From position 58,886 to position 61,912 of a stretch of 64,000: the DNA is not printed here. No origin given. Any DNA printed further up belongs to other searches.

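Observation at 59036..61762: Receiver - Ser/Thr kinase - TM - TonB C-terminal domain fusion protein next to an iron/B12-type ABC importer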

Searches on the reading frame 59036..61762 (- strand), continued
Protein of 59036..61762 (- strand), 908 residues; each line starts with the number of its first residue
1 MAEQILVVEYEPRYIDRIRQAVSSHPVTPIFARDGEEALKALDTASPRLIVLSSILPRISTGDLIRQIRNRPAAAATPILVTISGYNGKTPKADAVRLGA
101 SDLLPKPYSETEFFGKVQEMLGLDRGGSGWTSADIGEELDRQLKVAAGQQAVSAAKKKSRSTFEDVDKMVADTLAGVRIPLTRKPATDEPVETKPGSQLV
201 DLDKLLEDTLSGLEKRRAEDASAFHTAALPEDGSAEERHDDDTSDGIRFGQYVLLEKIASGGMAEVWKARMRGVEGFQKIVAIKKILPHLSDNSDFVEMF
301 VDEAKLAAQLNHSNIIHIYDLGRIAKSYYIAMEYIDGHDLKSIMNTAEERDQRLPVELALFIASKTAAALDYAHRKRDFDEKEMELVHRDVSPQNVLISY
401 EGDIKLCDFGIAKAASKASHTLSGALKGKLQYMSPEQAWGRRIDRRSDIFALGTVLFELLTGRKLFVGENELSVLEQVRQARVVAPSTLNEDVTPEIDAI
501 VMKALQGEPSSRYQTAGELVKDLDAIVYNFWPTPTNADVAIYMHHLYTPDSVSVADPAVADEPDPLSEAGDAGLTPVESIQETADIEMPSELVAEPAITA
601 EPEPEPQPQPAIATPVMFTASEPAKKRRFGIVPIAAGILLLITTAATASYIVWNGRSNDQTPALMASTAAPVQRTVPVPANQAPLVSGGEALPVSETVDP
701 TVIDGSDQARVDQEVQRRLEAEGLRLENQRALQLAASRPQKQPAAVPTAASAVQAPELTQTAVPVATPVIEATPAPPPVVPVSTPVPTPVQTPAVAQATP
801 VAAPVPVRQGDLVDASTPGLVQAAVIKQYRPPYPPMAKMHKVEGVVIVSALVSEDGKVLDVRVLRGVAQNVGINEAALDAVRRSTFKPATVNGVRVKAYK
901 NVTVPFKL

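Call 14: find_encoding_contigs(protein=P0091, flank=10000, max_places=2)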
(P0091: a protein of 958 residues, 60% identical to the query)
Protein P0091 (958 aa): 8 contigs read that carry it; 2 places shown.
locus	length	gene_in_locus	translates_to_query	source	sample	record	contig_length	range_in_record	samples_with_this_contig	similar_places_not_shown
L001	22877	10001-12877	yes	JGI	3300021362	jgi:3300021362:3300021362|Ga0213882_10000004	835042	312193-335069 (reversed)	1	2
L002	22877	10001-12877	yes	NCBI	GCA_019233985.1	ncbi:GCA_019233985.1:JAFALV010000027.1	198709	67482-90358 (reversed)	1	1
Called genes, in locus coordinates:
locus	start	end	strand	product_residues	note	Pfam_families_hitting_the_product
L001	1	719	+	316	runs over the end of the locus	-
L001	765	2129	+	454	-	PF00919:UPF0004, PF04055:Radical_SAM, PF18693:TRAM_2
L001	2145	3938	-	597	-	PF00884:Sulfatase (faint), PF01663:Phosphodiest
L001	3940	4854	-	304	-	PF03767:Acid_phosphat_B, PF13344:Hydrolase_6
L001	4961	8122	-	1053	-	PF13620:CarboxypepD_reg, PF25183:OMP_b-brl_4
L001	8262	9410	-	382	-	PF00006:ATP-synt_ab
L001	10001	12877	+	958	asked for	PF00072:Response_reg, PF00069:Pkinase, PF07714:PK_Tyr_Ser-Thr, PF03544:TonB_C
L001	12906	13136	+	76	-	-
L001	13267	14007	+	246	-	PF01497:Peripla_BP_2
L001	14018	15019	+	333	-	PF01032:FecCD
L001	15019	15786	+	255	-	PF13555:AAA_29 (faint), PF00005:ABC_tran, PF02463:SMC_N (faint), PF13304:AAA_21 (faint)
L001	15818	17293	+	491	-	PF08811:DUF1800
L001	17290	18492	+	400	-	PF07394:DUF1501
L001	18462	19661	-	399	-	PF07690:MFS_1, PF12832:MFS_1_like, PF05977:MFS_3 (weak), PF07690:MFS_1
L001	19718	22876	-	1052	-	PF14870:PSII_BNR (faint), PF02012:BNR (faint), PF15902:Sortilin-Vps10, PF13088:BNR_2 (weak), PF15902:Sortilin-Vps10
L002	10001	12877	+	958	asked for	PF00072:Response_reg, PF00069:Pkinase, PF07714:PK_Tyr_Ser-Thr, PF03544:TonB_C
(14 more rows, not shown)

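Call 15: find_encoding_contigs(protein=P0074, flank=10000, max_places=2)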
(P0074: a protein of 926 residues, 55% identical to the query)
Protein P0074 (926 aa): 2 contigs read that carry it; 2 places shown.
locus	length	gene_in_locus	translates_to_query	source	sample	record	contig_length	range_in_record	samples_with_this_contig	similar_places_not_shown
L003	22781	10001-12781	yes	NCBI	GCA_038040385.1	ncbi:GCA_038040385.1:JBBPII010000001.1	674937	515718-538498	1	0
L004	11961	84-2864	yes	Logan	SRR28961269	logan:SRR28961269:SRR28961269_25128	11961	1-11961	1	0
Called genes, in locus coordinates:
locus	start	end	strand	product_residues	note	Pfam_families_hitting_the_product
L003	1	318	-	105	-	-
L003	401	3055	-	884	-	PF00069:Pkinase, PF01636:APH (faint), PF07714:PK_Tyr_Ser-Thr, PF03109:ABC1 (weak), PF25174:Beta-prop_THOC3 (faint), PF07676:PD40 (weak), PF26550:Tricorn_2nd (weak), PF26549:Tricorn_N (weak)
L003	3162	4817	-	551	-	PF01663:Phosphodiest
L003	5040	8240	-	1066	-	PF13620:CarboxypepD_reg, PF25183:OMP_b-brl_4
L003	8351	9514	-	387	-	PF07497:Rho_RNA_bind (weak), PF00006:ATP-synt_ab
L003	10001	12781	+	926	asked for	PF00072:Response_reg, PF00069:Pkinase, PF07714:PK_Tyr_Ser-Thr, PF03544:TonB_C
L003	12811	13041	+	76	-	-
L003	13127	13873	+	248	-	PF01497:Peripla_BP_2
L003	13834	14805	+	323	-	PF01032:FecCD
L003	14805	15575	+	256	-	PF02463:SMC_N (faint), PF13555:AAA_29 (weak), PF00005:ABC_tran, PF13304:AAA_21 (weak)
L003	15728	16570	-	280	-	-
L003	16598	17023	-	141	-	PF01850:PIN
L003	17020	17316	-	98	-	PF02604:PhdYeFM_antitox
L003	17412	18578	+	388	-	-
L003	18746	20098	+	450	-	PF08811:DUF1800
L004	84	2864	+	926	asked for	PF00072:Response_reg, PF00069:Pkinase, PF07714:PK_Tyr_Ser-Thr, PF03544:TonB_C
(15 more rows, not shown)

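Call 20: find_encoding_contigs(protein=P0001, flank=10000, max_places=2)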
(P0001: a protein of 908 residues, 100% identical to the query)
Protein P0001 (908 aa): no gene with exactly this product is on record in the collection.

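Call 29: find_related_loci(query=A1, collection=genome_contigs, flank=10000)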
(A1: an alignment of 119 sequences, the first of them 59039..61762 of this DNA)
Query A1 (908 aa) in genome_contigs; peptide patterns used: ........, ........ (x = any residue, [..] = any of these).
600 stretches matched a pattern (row limit reached: there are more); 453 encode a relative of the query (tblastn E <= 1e-3); the best 80 are kept; 80 distinct loci.
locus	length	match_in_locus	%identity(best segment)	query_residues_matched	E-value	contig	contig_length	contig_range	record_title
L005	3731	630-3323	75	1-908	0e+0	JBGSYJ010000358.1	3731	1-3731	MAG: Thermoanaerobaculia bacterium isolate JTS-RE88 k141_6560919, whole genome shotgun sequence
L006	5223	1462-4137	51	3-908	0e+0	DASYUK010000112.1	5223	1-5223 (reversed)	MAG TPA_asm: Thermoanaerobaculia bacterium isolate SMAG_U4593 k141_27617, whole genome shotgun sequence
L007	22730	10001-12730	48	1-908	0e+0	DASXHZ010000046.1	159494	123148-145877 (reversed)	MAG TPA_asm: Thermoanaerobaculia bacterium isolate SMAG_U5208 k141_2834991, whole genome shotgun sequence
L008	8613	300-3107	49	1-908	0e+0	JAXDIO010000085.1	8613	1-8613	MAG: Thermoanaerobaculia bacterium isolate BP_55 scaffold_3110545, whole genome shotgun sequence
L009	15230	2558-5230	51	1-908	0e+0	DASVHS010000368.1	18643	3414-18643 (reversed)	MAG TPA_asm: Thermoanaerobaculia bacterium isolate SMAG_U2973 k141_1080191, whole genome shotgun sequence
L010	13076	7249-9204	57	1-568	0e+0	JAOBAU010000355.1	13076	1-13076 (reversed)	MAG: Acidobacteria bacterium isolate RYN_27 scaffold_816903, whole genome shotgun sequence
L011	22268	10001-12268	53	1-727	0e+0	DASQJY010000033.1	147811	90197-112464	MAG TPA_asm: Thermoanaerobaculia bacterium isolate SMAG_U11898 k141_3192740, whole genome shotgun sequence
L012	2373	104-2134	57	1-604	0e+0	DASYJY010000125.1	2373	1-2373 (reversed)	MAG TPA_asm: Thermoanaerobaculia bacterium isolate SMAG_U4307 k141_752151, whole genome shotgun sequence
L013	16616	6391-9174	52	1-908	0e+0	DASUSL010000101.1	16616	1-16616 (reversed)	MAG TPA_asm: Thermoanaerobaculia bacterium isolate SMAG_U1735 k141_1442724, whole genome shotgun sequence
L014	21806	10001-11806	60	1-552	0e+0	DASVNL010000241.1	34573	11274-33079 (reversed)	MAG TPA_asm: Thermoanaerobaculia bacterium isolate SMAG_U3126 k141_765648, whole genome shotgun sequence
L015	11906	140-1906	62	1-552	0e+0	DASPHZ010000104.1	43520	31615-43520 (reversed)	MAG TPA_asm: Thermoanaerobaculia bacterium isolate SMAG_U11969 k141_571677, whole genome shotgun sequence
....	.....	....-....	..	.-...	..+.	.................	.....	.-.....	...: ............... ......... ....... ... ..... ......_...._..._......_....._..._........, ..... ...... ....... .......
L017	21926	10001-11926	58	1-552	0e+0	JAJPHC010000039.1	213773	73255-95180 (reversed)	MAG: Acidobacteria bacterium isolate Centralia_MAG_134 k107_8125799, whole genome shotgun sequence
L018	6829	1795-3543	60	1-546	0e+0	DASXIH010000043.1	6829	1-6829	MAG TPA_asm: Thermoanaerobaculia bacterium isolate SMAG_U5216 k141_4147007, whole genome shotgun sequence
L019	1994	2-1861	58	13-567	0e+0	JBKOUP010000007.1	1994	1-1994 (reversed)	MAG: Acidobacteriota bacterium isolate GM_HAYS_MAG_00023 GM_HAYS_000000876860, whole genome shotgun sequence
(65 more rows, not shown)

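Call 45: predict_structure(alignment_id=A1)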
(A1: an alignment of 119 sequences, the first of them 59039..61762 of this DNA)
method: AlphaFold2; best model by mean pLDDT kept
length: 908 residues; sequences in the alignment: 119
mean_pLDDT: 64.8   pTM: 0.44
mean pLDDT of the five models: 64.8, 63.7, 63.6, 61.5, 60.6
residues with pLDDT >= 90: 256; 70-90: 136; 50-70: 132; < 50: 384
segments of 3 or more residues with pLDDT < 50: 126-130, 153-165, 175-193, 195-204, 210-271, 273-292, 306-334, 384-391, 425-430, 553-586, 588-603, 607-609, 611-637, 644-650, 652-690, 692-705, 736-741, 748-776, 778-784, 786-801
pLDDT, mean of each block of 10 residues (from residue 1): 88 86 89 94 96 83 96 96 91 95 92 92 60 69 65 44 49 47 40 42 47 38 37 41 35 34 40 42 40 49 47 34 34 55 87 93 90 74 47 61 63 54 47 55 76 92 80 65 88 97 90 93 96 87 82 42 44 43 43 42 48 37 38 44 49 44 35 41 45 43 52 79 77 55 48 40 44 43 43 40 78 95 97 96 97 98 96 97 98 97 96
secondary structure, 60 per line:
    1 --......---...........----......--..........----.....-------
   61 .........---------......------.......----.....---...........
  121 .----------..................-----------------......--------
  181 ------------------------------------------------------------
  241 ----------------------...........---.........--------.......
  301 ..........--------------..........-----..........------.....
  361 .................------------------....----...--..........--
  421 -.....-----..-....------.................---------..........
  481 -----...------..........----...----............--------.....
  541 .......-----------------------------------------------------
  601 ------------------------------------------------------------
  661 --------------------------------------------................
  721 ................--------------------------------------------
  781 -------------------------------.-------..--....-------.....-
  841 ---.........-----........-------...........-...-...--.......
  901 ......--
elements in order (helices of 4 or more, strands of 3 or more residues): E3-8 H12-22 E27-32 H35-44 E49-53 H61-69 E79-84 H91-97 E102-106 H110-121 H132-149 H167-172 H263-273 H277-285 H294-310 H325-334 H340-349 H356-377 E396-399 E404-406 H409-418 H422-426 H435-438 H445-461 H471-480 H495-504 H516-527 H536-547 H705-736 E824-827 H835-839 E844-852 E858-865 H873-883 E885-887 E889-891 E894-906

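Call 63: fold_search(model_id=the predicted structure, library=pdb)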
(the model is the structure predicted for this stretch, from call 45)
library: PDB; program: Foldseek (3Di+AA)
matches with E <= 10: 1769; with E <= 0.001: 799
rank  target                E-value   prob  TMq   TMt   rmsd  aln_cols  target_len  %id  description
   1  6b2p                  9.5e-10  1.00  0.14  0.46   8.2       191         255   34  Dual Inhibition of the Essential Protein Kinases A and B in Mycobacterium tuberculosis (released 2018-02-14)
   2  6i2p_A                3.5e-09  1.00  0.14  0.44   9.1       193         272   36  Crystal structure of the Mycobacterium tuberculosis PknB kinase domain (L33E mutant) in complex with its substrate Gar (released 2019-05-22)
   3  6i2p_B                5.9e-09  1.00  0.14  0.45   9.1       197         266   34  Crystal structure of the Mycobacterium tuberculosis PknB kinase domain (L33E mutant) in complex with its substrate Gar (released 2019-05-22)
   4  2fum_C                7.3e-09  1.00  0.14  0.47   7.8       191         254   32  Catalytic domain of protein kinase PknB from Mycobacterium tuberculosis in complex with mitoxantrone (released 2006-08-01)
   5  3orm                  9.1e-09  1.00  0.14  0.45   9.4       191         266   36  Mycobacterium tuberculosis PknB kinase domain D76A mutant (released 2010-12-15)
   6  3oro                  1.0e-08  1.00  0.14  0.44   9.5       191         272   36  Mycobacterium tuberculosis PknB kinase domain L33D mutant (crystal form 4) (released 2010-12-15)
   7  3f69_A                1.4e-08  1.00  0.14  0.44   9.0       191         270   36  Crystal structure of the Mycobacterium tuberculosis PknB mutant kinase domain in complex with KT5720 (released 2008-12-02)
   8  2fum_D                1.5e-08  1.00  0.14  0.46   8.4       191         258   34  Catalytic domain of protein kinase PknB from Mycobacterium tuberculosis in complex with mitoxantrone (released 2006-08-01)
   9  1o6y                  1.7e-08  1.00  0.14  0.46   8.4       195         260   34  Catalytic domain of PknB kinase from Mycobacterium tuberculosis (released 2003-01-30)
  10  3ori_A                1.8e-08  1.00  0.14  0.45   9.0       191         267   36  Mycobacterium tuberculosis PknB kinase domain L33D mutant (crystal form 1) (released 2010-12-15)
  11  3ort                  2.3e-08  1.00  0.14  0.44   8.6       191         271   34  Mycobacterium tuberculosis PknB kinase domain L33D mutant (crystal form 6) (released 2010-12-15)
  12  3ork                  2.3e-08  1.00  0.14  0.44   8.6       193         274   34  Mycobacterium tuberculosis PknB kinase domain L33D mutant (crystal form 2) (released 2010-12-15)
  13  3orl                  2.5e-08  1.00  0.14  0.44   8.1       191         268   34  Mycobacterium tuberculosis PknB kinase domain L33D mutant (crystal form 3) (released 2010-12-15)
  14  2fum_B                2.5e-08  1.00  0.14  0.46   8.6       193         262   35  Catalytic domain of protein kinase PknB from Mycobacterium tuberculosis in complex with mitoxantrone (released 2006-08-01)
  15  1mru_A                3.7e-08  1.00  0.14  0.44   8.9       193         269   34  Intracellular Ser/Thr protein kinase domain of Mycobacterium tuberculosis PknB. (released 2003-02-11)
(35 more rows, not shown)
